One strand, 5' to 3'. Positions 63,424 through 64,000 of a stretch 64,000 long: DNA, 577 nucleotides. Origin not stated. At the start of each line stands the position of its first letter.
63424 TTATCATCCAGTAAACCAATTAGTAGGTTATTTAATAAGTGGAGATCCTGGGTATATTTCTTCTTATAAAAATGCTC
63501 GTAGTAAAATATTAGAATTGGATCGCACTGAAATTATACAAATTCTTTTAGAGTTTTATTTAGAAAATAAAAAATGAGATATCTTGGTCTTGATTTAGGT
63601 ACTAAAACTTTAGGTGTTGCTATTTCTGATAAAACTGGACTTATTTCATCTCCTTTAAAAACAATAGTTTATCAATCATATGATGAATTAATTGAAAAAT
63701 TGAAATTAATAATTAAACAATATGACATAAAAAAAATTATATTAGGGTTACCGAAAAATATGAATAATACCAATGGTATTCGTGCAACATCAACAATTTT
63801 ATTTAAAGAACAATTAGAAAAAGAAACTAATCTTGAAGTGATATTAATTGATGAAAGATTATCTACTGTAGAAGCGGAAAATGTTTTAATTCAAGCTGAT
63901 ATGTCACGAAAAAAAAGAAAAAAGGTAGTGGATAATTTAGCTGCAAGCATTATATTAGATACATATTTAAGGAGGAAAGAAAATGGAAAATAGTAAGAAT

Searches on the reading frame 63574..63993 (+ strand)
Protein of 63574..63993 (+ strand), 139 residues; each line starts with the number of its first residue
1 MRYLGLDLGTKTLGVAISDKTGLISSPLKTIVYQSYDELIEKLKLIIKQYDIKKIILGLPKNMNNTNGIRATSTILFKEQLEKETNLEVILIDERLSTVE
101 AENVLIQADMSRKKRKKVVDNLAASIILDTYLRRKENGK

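Call 35: find_encoding_contigs(protein=window:63574-63993:+, flank=10000, max_places=3)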
Protein window:63574-63993:+ (139 aa): 16 contigs read that carry it; 3 places shown.
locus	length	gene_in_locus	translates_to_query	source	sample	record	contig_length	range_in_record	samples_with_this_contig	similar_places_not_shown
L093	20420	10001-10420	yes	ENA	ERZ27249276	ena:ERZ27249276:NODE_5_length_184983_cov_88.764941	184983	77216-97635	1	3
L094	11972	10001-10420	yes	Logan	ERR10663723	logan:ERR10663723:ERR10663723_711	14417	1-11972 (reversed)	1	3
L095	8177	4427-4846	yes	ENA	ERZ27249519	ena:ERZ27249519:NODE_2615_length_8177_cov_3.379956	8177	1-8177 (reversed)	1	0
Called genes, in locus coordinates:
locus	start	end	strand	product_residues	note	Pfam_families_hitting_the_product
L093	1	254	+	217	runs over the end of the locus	PF12227:DUF3603 (weak)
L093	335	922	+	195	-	PF00814:TsaD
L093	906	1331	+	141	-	PF00583:Acetyltransf_1, PF13673:Acetyltransf_10, PF13420:Acetyltransf_4, PF13508:Acetyltransf_7, PF08445:FR47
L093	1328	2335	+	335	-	PF00814:TsaD, PF02543:Carbam_trans_N (weak), PF22521:HypF_C_2 (weak)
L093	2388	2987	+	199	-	-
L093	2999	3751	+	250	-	PF02535:Zip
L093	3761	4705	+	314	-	PF01073:3Beta_HSD, PF01370:Epimerase, PF03435:Sacchrp_dh_NADP (weak), PF04321:RmlD_sub_bind (weak), PF05368:NmrA (weak), PF13460:NAD_binding_10, PF16363:GDP_Man_Dehyd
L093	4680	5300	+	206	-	PF01569:PAP2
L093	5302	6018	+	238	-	PF20772:TACO1_YebC_N, PF01709:Transcrip_reg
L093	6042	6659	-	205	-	PF01726:LexA_DNA_bind, PF00717:Peptidase_S24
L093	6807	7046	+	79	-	PF07873:YabP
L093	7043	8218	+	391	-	PF06898:YqfD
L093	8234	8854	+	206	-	PF04892:VanZ-LLP1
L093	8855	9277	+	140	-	PF02130:YbeY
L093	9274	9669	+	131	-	PF01219:DAGK_prokar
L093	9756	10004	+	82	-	PF06135:IreB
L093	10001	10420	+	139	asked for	PF03652:RuvX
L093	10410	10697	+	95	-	PF06949:DUF1292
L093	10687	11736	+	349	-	PF02618:YceG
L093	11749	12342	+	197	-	PF01596:Methyltransf_3, PF01135:PCMT, PF13578:Methyltransf_24 (weak), PF13649:Methyltransf_25 (faint)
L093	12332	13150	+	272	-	PF01136:Peptidase_U32 (weak)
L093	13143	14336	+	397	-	PF01136:Peptidase_U32, PF16325:Peptidase_U32_C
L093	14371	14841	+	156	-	PF03449:GreA_GreB_N, PF01272:GreA_GreB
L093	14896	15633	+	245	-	PF03418:Peptidase_A25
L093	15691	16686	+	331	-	PF07454:SpoIIP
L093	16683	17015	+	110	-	-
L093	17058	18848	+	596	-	PF00009:GTP_EFTU, PF03144:GTP_EFTU_D2, PF00679:EFG_C, PF06421:LepA_C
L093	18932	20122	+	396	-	PF01183:Glyco_hydro_25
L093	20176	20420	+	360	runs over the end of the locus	PF04055:Radical_SAM, PF06969:HemN_C (weak)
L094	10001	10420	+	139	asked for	PF03652:RuvX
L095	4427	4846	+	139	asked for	PF03652:RuvX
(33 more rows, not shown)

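Call 42: find_homologous_proteins(query=L093:20176-20418:+, max_evalue=1e-10)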
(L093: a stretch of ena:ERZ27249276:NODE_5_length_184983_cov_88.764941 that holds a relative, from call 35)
Query L093:20176-20418:+ (81 aa): 277 proteins with E <= 1e-10 among 405 candidates; the best 120 are listed.
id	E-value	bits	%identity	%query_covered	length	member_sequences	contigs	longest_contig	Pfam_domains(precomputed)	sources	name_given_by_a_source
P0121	5.3e-32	127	69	99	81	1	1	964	PF04055.28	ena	-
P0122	1.2e-30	123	70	95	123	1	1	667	PF04055.28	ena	-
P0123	1.3e-30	123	70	98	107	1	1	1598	PF04055.28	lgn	-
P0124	4.7e-30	121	66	99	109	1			PF04055.28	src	-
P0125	4.9e-30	121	63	99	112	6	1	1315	PF04055.28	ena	-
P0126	3.1e-29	118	63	96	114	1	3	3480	PF04055.28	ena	-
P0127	3.2e-29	118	64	96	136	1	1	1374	PF04055.28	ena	-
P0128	4.4e-29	118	68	94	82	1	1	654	PF04055.28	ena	-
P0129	4.9e-29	118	65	98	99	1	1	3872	PF04055.28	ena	-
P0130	5.3e-29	117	68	96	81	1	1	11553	PF04055.28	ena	-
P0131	5.6e-29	117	65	100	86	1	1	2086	PF04055.28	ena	-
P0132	7.5e-29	117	64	96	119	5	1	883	PF04055.28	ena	-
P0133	1.4e-28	116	64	96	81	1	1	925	PF04055.28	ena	-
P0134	1.9e-28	116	65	100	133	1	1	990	PF04055.28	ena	-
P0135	2.2e-28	115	61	99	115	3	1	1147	PF04055.28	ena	-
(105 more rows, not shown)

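Call 43: find_homologous_proteins(query=L093:18932-20122:+, max_evalue=1e-30)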
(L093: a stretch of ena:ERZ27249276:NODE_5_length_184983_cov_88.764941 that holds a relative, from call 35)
Query L093:18932-20122:+ (396 aa): 2493 proteins with E <= 1e-30 among 8000 candidates; the best 120 are listed.
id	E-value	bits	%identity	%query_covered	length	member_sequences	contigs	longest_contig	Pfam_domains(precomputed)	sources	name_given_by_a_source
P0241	4.4e-257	870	100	100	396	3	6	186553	PF01183.27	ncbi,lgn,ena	-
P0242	2.8e-187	640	72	95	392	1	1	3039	PF01183.27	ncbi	-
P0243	5.2e-156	538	63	94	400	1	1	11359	PF01183.27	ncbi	-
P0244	9.6e-156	537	63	94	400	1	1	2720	PF01183.27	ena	-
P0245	8.9e-155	533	65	93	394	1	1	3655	PF01183.27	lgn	-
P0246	1.9e-154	532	63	94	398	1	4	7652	PF01183.27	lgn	-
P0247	2.2e-154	532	62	97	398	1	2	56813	PF01183.27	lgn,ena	-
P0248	3.7e-154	531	59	100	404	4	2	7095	PF01183.27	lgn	-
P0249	1.4e-153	530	61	95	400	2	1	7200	PF01183.27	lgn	-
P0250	2.8e-153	529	63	94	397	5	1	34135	PF01183.27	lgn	-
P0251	5.3e-153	528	59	100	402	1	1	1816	PF01183.27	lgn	-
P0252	6.2e-153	527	60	94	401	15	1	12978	PF01183.27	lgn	-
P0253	6.4e-153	527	59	100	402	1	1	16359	PF01183.27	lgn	-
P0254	8.2e-153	527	60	94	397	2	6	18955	PF01183.27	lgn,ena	-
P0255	1.5e-152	526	60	95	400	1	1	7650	PF01183.27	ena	-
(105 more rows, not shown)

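Call 44: find_encoding_contigs(protein=P0241, flank=10000, max_places=2)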
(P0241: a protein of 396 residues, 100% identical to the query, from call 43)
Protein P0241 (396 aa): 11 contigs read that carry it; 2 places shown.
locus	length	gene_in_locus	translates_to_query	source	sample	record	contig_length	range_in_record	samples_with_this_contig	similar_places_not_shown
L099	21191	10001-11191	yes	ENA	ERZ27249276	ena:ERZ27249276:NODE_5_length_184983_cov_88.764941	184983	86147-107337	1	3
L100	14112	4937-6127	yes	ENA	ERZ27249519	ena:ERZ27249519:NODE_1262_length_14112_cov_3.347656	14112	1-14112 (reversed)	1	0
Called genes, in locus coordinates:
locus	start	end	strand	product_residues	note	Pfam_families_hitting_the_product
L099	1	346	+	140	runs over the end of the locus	PF02130:YbeY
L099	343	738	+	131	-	PF01219:DAGK_prokar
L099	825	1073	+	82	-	PF06135:IreB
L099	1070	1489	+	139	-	PF03652:RuvX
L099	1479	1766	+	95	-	PF06949:DUF1292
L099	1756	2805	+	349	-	PF02618:YceG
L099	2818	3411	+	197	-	PF01596:Methyltransf_3, PF01135:PCMT, PF13578:Methyltransf_24 (weak), PF13649:Methyltransf_25 (faint)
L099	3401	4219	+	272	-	PF01136:Peptidase_U32 (weak)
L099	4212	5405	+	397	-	PF01136:Peptidase_U32, PF16325:Peptidase_U32_C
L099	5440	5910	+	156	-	PF03449:GreA_GreB_N, PF01272:GreA_GreB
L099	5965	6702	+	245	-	PF03418:Peptidase_A25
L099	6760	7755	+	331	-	PF07454:SpoIIP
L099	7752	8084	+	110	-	-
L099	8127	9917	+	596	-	PF00009:GTP_EFTU, PF03144:GTP_EFTU_D2, PF00679:EFG_C, PF06421:LepA_C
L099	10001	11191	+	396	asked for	PF01183:Glyco_hydro_25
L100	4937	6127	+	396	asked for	PF01183:Glyco_hydro_25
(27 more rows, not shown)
